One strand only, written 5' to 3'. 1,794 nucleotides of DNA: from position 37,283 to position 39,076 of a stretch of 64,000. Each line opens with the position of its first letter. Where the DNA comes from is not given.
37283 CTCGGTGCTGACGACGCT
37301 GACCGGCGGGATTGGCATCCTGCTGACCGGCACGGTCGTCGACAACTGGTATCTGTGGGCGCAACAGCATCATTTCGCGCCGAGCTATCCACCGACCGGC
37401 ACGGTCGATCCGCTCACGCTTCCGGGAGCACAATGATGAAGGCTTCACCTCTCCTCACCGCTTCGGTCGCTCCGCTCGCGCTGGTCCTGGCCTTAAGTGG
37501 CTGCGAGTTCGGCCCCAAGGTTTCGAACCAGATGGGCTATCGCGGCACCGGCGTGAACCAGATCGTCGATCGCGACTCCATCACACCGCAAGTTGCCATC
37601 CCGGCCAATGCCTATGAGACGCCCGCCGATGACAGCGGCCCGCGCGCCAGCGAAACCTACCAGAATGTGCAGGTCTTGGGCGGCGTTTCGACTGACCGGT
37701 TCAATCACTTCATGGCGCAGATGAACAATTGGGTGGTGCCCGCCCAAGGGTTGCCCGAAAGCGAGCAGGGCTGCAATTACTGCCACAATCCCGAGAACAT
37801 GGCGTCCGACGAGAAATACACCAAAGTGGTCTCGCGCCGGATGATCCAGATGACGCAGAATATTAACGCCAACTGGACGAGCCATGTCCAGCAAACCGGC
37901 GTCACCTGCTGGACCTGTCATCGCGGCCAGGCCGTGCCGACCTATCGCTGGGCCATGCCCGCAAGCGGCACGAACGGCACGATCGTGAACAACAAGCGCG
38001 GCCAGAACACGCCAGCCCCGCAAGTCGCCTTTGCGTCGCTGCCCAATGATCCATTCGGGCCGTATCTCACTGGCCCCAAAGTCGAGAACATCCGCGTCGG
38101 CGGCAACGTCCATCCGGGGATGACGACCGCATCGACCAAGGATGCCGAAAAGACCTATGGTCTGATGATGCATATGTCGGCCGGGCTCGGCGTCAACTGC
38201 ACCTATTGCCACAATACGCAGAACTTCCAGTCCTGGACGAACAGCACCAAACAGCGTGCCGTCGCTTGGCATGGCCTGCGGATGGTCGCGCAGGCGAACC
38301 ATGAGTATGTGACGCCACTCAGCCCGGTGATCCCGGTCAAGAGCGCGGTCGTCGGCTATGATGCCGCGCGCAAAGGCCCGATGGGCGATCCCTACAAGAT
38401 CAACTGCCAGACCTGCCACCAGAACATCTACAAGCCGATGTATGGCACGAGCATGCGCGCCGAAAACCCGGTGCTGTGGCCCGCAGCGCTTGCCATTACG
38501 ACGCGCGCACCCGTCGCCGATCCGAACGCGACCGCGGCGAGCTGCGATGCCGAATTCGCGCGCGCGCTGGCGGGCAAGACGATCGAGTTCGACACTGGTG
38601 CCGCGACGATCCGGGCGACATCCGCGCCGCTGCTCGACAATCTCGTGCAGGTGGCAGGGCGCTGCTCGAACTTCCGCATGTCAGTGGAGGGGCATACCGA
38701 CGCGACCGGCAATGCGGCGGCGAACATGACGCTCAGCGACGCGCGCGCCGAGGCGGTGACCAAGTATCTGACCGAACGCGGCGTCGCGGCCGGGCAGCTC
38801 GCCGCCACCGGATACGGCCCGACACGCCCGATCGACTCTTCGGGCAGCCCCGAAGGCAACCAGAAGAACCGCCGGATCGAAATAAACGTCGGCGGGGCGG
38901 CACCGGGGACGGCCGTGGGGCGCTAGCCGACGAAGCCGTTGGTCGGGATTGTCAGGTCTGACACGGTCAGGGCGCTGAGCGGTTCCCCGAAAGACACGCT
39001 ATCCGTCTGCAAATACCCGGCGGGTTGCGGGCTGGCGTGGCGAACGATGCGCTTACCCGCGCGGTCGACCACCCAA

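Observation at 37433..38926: Reaction-centre cytochrome PufC fused to an OmpA-like peptidoglycan-binding domain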

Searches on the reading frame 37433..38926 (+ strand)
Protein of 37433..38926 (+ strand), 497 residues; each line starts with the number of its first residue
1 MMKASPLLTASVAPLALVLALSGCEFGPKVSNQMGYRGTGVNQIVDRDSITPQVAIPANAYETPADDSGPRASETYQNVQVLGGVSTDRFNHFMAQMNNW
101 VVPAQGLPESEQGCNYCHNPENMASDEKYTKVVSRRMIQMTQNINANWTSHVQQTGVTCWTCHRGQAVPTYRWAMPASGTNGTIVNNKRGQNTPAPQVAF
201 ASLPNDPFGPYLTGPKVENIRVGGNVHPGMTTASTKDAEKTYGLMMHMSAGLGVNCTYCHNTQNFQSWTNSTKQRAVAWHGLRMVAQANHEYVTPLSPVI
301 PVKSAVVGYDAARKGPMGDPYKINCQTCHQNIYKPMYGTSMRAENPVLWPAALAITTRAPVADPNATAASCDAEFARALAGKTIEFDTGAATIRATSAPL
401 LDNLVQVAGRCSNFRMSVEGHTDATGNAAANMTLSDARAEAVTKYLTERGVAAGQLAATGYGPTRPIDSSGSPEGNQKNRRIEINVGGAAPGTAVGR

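Call 3: search_protein_families(library=pfam, proteins=[window:37433-38926:+], max_evalue=0.01)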
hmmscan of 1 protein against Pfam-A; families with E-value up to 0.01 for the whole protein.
window:37433-38926:+ (497 aa): 6 families
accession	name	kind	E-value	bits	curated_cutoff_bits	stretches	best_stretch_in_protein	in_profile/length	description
PF02276.23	CytoC_RC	-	5.2e-114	381.2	22.4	1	30-348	6-309/310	Photosynthetic reaction centre cytochrome C subunit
PF00691.25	OmpA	-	1.7e-20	73.6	27.2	1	386-480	2-98/98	OmpA family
PF22113.1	Mtrc-MtrF_II-IV_dom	-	2.1e-08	34.3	30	2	104-167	74-131/176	Outer membrane cytochrome MtrC/MtrF-like, domains II/IV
PF14522.11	Cytochrome_C7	-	1.8e-05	24.9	24.8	0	110-166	12-51/67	Cytochrome c7 and related cytochrome c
PF02085.21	Cytochrom_CIII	-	5e-05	24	22.9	0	112-167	31-86/101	Class III cytochrome C family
PF03264.19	Cytochrom_NNT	-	0.00063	19.9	24.1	0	109-167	123-168/174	NapC/NirT cytochrome c family, N-terminal region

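Call 4: search_protein_families(library=ncbifam, proteins=[window:37433-38926:+], max_evalue=0.01)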
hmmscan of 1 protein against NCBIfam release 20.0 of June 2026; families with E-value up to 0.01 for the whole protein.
window:37433-38926:+ (497 aa): 44 families (the best 25 are shown)
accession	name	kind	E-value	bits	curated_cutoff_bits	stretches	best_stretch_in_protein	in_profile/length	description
NF040706.1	photo_cyt_PufC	equivalog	9.2e-116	386.6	150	1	28-347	4-310/312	photosynthetic reaction center cytochrome PufC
NF053611.1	YiaD_Gzip_OmpA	equivalog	1.3e-29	103.4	175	1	382-486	102-206/206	YiaD family glycine zipper/OmpA-like lipoprotein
NF033196.2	c_type_nonphoto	exception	2.1e-22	79.1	70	2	78-169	2-97/98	c-type cytochrome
NF053612.1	anchor_PA1041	equivalog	2.7e-19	70.1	250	1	382-486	131-235/236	PA1041 family peptidoglycan-binding anchor lipoprotein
NF007804.1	PRK10510.1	equivalog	4.2e-18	65.5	307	1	383-486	113-216/219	OmpA family lipoprotein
TIGR03350.1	type_VI_ompA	equivalog_domain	5e-18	65.4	139.8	1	386-486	34-137/137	type VI secretion system protein TssL, long form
TIGR03789.1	pdsO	hypoth_equivalog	5.5e-18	65.5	152.2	1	381-484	138-241/243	sortase-associated OmpA-like protein PdsO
NF006541.1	PRK09038.1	equivalog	1.3e-17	64.3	283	1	384-486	143-248/253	flagellar motor protein MotD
TIGR02802.1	Pal_lipo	equivalog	4.1e-17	62.2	125.35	1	384-485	2-103/104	peptidoglycan-associated lipoprotein Pal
NF045787.1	OmpABordt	equivalog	4.5e-17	62.4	200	1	366-489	70-192/194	outer membrane protein OmpA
NF053585.1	OMP_LP_YfiB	equivalog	2.7e-16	59.9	128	1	384-485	58-159/163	outer membrane lipoprotein YfiB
NF043009.1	Cyt554Puf2C_Caul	equivalog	4.5e-16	58.7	800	2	77-166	105-189/416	cytochrome c-554 Puf2C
NF033763.1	exchanger_TraB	exception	5.8e-16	57.6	700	1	382-486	392-497/522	outer membrane exchange protein TraB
NF052230.1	T9SS_PorE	exception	1.2e-15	56.8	600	1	384-466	517-599/648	PorE family type IX secretion system protein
NF053607.1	CHU_0125_OmpA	equivalog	1.9e-15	56.5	620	1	377-486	526-636/639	CHU_0125 family OmpA-like outer membrane integrity protein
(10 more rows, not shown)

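Call 5: find_homologous_proteins(query=window:37433-38923:+, max_evalue=0.00001)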
Query window:37433-38923:+ (497 aa): 5138 proteins with E <= 0.00001 among 8000 candidates; the best 120 are listed.
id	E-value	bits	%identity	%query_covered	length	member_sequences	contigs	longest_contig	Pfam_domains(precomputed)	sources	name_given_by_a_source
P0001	0.0e+0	1014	89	98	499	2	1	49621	PF00691.26,PF02276.24,PF14522.12,PF22113.2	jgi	-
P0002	2.3e-242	823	76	97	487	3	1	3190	PF00691.26,PF02276.24,PF14522.12,PF22113.2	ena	-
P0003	2.5e-237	807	71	98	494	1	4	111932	PF00691.26,PF02276.24,PF14522.12,PF22113.2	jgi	jgi:photosynthetic reaction center cytochrome c subunit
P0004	5.7e-230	782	72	96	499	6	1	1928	PF00691.26,PF02276.24,PF14522.12,PF22113.2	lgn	-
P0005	4.4e-227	773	70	98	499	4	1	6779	PF00691.26,PF02276.24,PF14522.12,PF22113.2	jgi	jgi:photosynthetic reaction center cytochrome c subunit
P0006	1.5e-222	758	72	94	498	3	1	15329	PF00691.26,PF02276.24,PF14522.12,PF22113.2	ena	-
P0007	9.8e-222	755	70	98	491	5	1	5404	PF00691.26,PF02276.24,PF14522.12,PF22113.2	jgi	jgi:photosynthetic reaction center cytochrome c subunit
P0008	2.2e-221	754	71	98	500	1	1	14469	PF00691.26,PF02276.24,PF22113.2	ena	-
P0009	5.2e-221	753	70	96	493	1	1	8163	PF00691.26,PF14537.12,PF02276.24,PF22113.2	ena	-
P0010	2.1e-219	747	70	96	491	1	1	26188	PF00691.26,PF02276.24,PF14522.12,PF22113.2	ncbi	-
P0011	6.0e-218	743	70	95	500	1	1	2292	PF00691.26,PF02276.24,PF14522.12,PF22113.2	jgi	jgi:photosynthetic reaction center cytochrome c subunit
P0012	8.1e-217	739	68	98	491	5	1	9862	PF00691.26,PF02276.24,PF02085.22,PF22113.2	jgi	jgi:photosynthetic reaction center cytochrome c subunit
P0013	1.1e-214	732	68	96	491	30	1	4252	PF00691.26,PF02276.24,PF14522.12,PF22113.2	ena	-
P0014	8.5e-214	729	68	95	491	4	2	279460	PF00691.26,PF02276.24,PF14522.12,PF22113.2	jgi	jgi:photosynthetic reaction center cytochrome c subunit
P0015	2.4e-213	728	69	96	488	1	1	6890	PF00691.26,PF02276.24,PF14522.12,PF22113.2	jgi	jgi:photosynthetic reaction center cytochrome c subunit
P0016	5.6e-213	726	66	98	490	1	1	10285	PF00691.26,PF02276.24,PF14522.12,PF22113.2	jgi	jgi:photosynthetic reaction center cytochrome c subunit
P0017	2.2e-212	724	68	98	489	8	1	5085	PF00691.26,PF02276.24,PF14522.12,PF22113.2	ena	-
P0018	4.2e-212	723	67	96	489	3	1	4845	PF00691.26,PF02276.24,PF14522.12,PF22113.2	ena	-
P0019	9.5e-212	722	67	98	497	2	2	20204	PF00691.26,PF02276.24,PF22113.2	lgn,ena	-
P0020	5.9e-211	720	69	95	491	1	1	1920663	PF00691.26,PF02276.24,PF14522.12,PF22113.2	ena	-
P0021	6.1e-211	720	69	96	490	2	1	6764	PF00691.26,PF02276.24,PF14522.12,PF22113.2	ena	-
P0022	2.9e-210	717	67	97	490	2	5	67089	PF00691.26,PF02276.24,PF14522.12,PF22113.2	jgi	jgi:photosynthetic reaction center cytochrome c subunit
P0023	2.0e-209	715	67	97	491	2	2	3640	PF00691.26,PF02276.24,PF14522.12,PF22113.2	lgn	-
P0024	4.1e-209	714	67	97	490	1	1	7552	PF00691.26,PF02276.24,PF14522.12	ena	-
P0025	5.3e-209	713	66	97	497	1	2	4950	PF00691.26,PF02276.24,PF14522.12,PF22113.2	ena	-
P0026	8.4e-209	713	66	99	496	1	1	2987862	PF00691.26,PF02276.24,PF14522.12,PF22113.2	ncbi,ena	-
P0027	2.8e-208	711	67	98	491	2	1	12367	PF00691.26,PF02276.24,PF14522.12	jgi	jgi:photosynthetic reaction center cytochrome c subunit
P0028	3.4e-208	711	66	98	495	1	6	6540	PF00691.26,PF02276.24,PF14522.12,PF22113.2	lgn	-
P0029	8.2e-208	709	69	96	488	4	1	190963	PF00691.26,PF02276.24,PF14522.12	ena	-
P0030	6.3e-207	706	67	98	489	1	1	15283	PF00691.26,PF02276.24,PF14522.12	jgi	jgi:photosynthetic reaction center cytochrome c subunit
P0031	7.9e-207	706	67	96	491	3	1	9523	PF00691.26,PF02276.24,PF14522.12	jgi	jgi:photosynthetic reaction center cytochrome c subunit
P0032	1.1e-206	706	66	95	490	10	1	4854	PF00691.26,PF14537.12,PF02276.24,PF14522.12,PF22113.2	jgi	jgi:photosynthetic reaction center cytochrome c subunit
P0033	8.7e-206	703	65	98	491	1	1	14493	PF00691.26,PF02276.24,PF14522.12,PF22113.2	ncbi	-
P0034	1.5e-205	702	66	98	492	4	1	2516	PF00691.26,PF02276.24,PF14522.12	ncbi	-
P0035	1.7e-205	702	67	98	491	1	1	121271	PF00691.26,PF02276.24,PF02085.22,PF14522.12,PF22113.2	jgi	jgi:photosynthetic reaction center cytochrome c subunit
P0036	2.3e-205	701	65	97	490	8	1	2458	PF00691.26,PF02276.24,PF22113.2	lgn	-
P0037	2.8e-204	698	64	98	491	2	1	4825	PF00691.26,PF02276.24,PF14522.12,PF22113.2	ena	-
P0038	4.5e-203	694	66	96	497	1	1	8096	PF00691.26,PF02276.24,PF14522.12,PF22113.2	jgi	jgi:photosynthetic reaction center cytochrome c subunit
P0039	5.0e-203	693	66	93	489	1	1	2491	PF00691.26,PF14537.12,PF02276.24,PF14522.12,PF22113.2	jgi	jgi:photosynthetic reaction center cytochrome c subunit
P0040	2.7e-202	691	66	97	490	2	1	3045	PF00691.26,PF02276.24,PF14522.12,PF22113.2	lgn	-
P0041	1.5e-201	689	66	93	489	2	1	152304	PF00691.26,PF02276.24,PF14522.12,PF22113.2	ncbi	-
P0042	7.5e-201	686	65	97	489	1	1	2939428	PF00691.26,PF02276.24,PF14522.12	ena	-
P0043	4.2e-200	684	64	97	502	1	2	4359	PF00691.26,PF02276.24,PF14522.12,PF22113.2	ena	-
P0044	1.3e-199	682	65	98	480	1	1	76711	PF00691.26,PF02276.24,PF14522.12,PF22113.2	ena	-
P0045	2.5e-199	681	66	98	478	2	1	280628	PF00691.26,PF02276.24,PF14522.12,PF22113.2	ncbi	-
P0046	3.0e-199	681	67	94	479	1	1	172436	PF00691.26,PF02276.24,PF14522.12,PF22113.2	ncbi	-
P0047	3.3e-197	674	64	98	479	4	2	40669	PF00691.26,PF02276.24,PF14522.12,PF22113.2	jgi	jgi:photosynthetic reaction center cytochrome c subunit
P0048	2.0e-196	672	65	98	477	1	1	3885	PF00691.26,PF02276.24,PF14522.12,PF22113.2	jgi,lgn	jgi:photosynthetic reaction center cytochrome c subunit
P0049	1.9e-195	668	64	97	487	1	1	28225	PF00691.26,PF02276.24,PF14522.12,PF22113.2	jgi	-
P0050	3.7e-195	668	65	98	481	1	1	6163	PF00691.26,PF02276.24,PF14522.12,PF22113.2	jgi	jgi:photosynthetic reaction center cytochrome c subunit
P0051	3.9e-194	664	64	98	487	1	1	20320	PF00691.26,PF02276.24,PF14522.12,PF22113.2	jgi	jgi:photosynthetic reaction center cytochrome c subunit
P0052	6.4e-194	663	65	97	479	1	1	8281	PF00691.26,PF02276.24,PF14522.12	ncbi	-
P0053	1.9e-191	655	62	96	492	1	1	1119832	PF00691.26,PF02276.24,PF14522.12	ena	-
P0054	1.6e-190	652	64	94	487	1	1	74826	PF00691.26,PF02276.24,PF14522.12,PF22113.2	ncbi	-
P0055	4.1e-188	644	61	97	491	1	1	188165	PF00691.26,PF02276.24,PF22113.2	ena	-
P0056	4.2e-177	608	59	94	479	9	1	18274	PF00691.26,PF02276.24,PF02085.22,PF22113.2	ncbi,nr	ncbi:MAG: photosynthetic reaction center cytochrome c subunit [Sphingomonas sp.]|nr:photosynthetic r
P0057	2.6e-173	595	57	98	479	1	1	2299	PF00691.26,PF02276.24,PF22113.2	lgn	-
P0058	1.2e-172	593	57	98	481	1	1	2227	PF00691.26,PF02276.24,PF02085.22,PF14522.12,PF22113.2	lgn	-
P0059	1.3e-168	580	73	66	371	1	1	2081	PF02276.24,PF02085.22,PF14522.12,PF22113.2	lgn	-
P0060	1.4e-168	580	70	72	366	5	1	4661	PF02276.24,PF02085.22,PF14522.12,PF22113.2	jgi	jgi:photosynthetic reaction center cytochrome c subunit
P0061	2.7e-167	576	58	95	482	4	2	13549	PF00691.26,PF02276.24,PF02085.22,PF14522.12,PF22113.2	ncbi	-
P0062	6.3e-156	538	54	97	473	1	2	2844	PF00691.26,PF02276.24,PF14522.12,PF22113.2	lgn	-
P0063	2.5e-154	533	54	94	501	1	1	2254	PF00691.26,PF02276.24,PF14522.12,PF22113.2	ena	-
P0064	2.0e-152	527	67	72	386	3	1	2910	PF02276.24,PF14522.12,PF22113.2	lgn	-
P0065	2.2e-152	526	67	68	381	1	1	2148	PF02276.24,PF02085.22,PF14522.12,PF22113.2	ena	-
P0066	3.1e-152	526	51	97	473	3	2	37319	PF00691.26,PF02276.24,PF14522.12,PF22113.2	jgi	jgi:photosynthetic reaction center cytochrome c subunit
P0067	8.6e-151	521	64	74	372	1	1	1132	PF00691.26,PF02276.24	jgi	jgi:outer membrane protein OmpA-like peptidoglycan-associated protein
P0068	1.1e-150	521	65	70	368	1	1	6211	PF02276.24,PF02085.22,PF14522.12,PF22113.2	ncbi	-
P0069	1.0e-149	518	66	72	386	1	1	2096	PF02276.24,PF14522.12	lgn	-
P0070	5.9e-148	512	66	73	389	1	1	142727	PF02276.24,PF14522.12,PF22113.2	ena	-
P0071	8.9e-148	511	67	68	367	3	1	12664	PF02276.24,PF02085.22,PF14522.12,PF22113.2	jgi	jgi:photosynthetic reaction center cytochrome c subunit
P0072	5.5e-147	509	65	73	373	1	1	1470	PF02276.24,PF03150.20,PF13442.12,PF14522.12,PF22113.2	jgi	-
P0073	6.2e-147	508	64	67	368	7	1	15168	PF02276.24,PF03150.20,PF14522.12,PF22113.2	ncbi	-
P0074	1.2e-146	508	64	70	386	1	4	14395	PF02276.24,PF14522.12,PF22113.2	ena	-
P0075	9.0e-146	505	65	71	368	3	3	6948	PF02276.24,PF14522.12,PF22113.2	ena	-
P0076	9.6e-146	505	51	96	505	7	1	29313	PF00691.26,PF02276.24,PF14522.12,PF22113.2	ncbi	-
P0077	1.5e-145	504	64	71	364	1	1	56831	PF02276.24,PF03150.20,PF14522.12,PF22113.2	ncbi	-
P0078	2.0e-145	504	65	71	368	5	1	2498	PF02276.24,PF14522.12,PF22113.2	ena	-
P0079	4.4e-145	502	51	96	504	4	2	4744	PF00691.26,PF02276.24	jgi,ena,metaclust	metaclust:\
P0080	1.0e-144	501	65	71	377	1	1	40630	PF02276.24,PF14522.12,PF22113.2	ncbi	-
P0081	1.8e-144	500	65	70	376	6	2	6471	PF02276.24,PF14522.12,PF22113.2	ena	-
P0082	2.0e-144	500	67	66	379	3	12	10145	PF02276.24,PF22113.2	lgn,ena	-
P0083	3.6e-143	496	65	69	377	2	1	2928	PF02276.24,PF14522.12,PF22113.2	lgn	-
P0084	8.2e-143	495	63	70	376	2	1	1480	PF02276.24,PF14522.12,PF22113.2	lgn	-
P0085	8.3e-143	495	64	70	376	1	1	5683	PF02276.24,PF14522.12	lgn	-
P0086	2.0e-142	494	63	71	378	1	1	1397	PF02276.24,PF03150.20,PF14522.12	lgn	-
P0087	2.1e-142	494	64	72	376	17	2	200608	PF02276.24,PF03150.20,PF14522.12,PF22113.2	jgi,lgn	jgi:photosynthetic reaction center cytochrome c subunit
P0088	6.3e-142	492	64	69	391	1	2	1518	PF02276.24,PF02085.22,PF14522.12,PF22113.2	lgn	-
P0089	6.4e-142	492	65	70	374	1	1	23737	PF02276.24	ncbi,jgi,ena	jgi:photosynthetic reaction center cytochrome c subunit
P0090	2.6e-141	490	62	72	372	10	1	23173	PF02276.24,PF14522.12,PF22113.2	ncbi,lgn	-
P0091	6.7e-141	489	62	73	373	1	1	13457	PF02276.24,PF14522.12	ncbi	-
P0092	6.9e-141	489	63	70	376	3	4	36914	PF02276.24,PF14522.12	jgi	jgi:photosynthetic reaction center cytochrome c subunit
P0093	2.3e-140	487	59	79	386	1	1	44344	PF14537.12,PF02276.24,PF22113.2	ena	-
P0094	4.2e-140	486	62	68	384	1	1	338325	PF02276.24,PF02085.22,PF14522.12,PF22113.2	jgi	-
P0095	4.7e-140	486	64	71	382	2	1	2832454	PF02276.24,PF02085.22,PF14522.12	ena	-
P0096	7.8e-140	485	63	73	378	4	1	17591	PF02276.24,PF03150.20,PF14522.12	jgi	jgi:photosynthetic reaction center cytochrome c subunit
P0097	9.4e-140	485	64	69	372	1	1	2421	PF02276.24,PF14522.12,PF22113.2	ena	-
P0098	1.5e-139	484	62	70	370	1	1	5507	PF02276.24,PF03150.20,PF14522.12,PF22113.2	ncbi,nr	ncbi:MAG: photosynthetic reaction center cytochrome PufC [Hyphomicrobiaceae bacterium]|nr:photosynth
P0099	1.9e-139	484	62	70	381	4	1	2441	PF02276.24,PF14522.12,PF22113.2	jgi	jgi:photosynthetic reaction center cytochrome c subunit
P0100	1.1e-138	481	60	72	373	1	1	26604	PF02276.24,PF02085.22,PF14522.12,PF22113.2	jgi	-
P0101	2.1e-138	480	50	98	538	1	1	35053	PF00691.26,PF02276.24,PF22113.2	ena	-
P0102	3.1e-137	476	61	70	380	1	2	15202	PF02276.24,PF03150.20,PF02085.22,PF14522.12,PF22113.2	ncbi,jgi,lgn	-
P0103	4.2e-137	476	63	71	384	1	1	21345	PF02276.24,PF02085.22,PF13442.12,PF14522.12,PF22113.2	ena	-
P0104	1.1e-136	475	50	96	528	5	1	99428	PF00691.26,PF02276.24,PF14522.12,PF22113.2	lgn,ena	-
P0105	1.2e-135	471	49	95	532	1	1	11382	PF00691.26,PF02276.24,PF22113.2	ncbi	-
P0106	1.7e-135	471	61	69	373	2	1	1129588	PF02276.24,PF14522.12,PF22113.2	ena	-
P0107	1.2e-133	465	63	68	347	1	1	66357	PF02276.24,PF14522.12,PF22113.2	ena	-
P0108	2.7e-129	450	49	65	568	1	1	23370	PF00691.26,PF02276.24,PF22113.2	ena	-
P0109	4.9e-129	449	46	95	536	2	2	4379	PF00691.26,PF02276.24,PF22113.2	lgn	-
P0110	6.2e-129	449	60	68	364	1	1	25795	PF02276.24,PF02085.22,PF14522.12,PF22113.2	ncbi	-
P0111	9.3e-129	449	60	72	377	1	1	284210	PF02276.24,PF14522.12,PF22113.2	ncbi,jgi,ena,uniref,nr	ncbi:photosynthetic reaction center cytochrome PufC [Sphingomonas sp.]|jgi:photosynthetic reaction c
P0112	3.7e-128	447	59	67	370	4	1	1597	PF02276.24,PF14522.12,PF22113.2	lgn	-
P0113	5.3e-128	446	61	67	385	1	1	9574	PF02276.24,PF14522.12,PF22113.2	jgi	jgi:photosynthetic reaction center cytochrome c subunit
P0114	1.8e-126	441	59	70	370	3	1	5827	PF02276.24,PF14522.12,PF22113.2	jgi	-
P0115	3.8e-126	440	59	70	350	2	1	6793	PF02276.24,PF02085.22,PF14522.12,PF22113.2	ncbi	-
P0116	3.1e-125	437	58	66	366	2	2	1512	PF02276.24,PF14522.12,PF22113.2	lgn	-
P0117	9.3e-125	435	58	71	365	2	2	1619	PF02276.24,PF14522.12,PF22113.2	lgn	-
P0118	2.2e-124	434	60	66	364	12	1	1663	PF02276.24,PF02085.22,PF14522.12,PF22113.2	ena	-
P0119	3.5e-124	433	61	67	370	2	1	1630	PF02276.24,PF02085.22,PF14522.12,PF22113.2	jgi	jgi:photosynthetic reaction center cytochrome c subunit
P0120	9.4e-124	432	61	67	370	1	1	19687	PF02276.24,PF14522.12,PF22113.2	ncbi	-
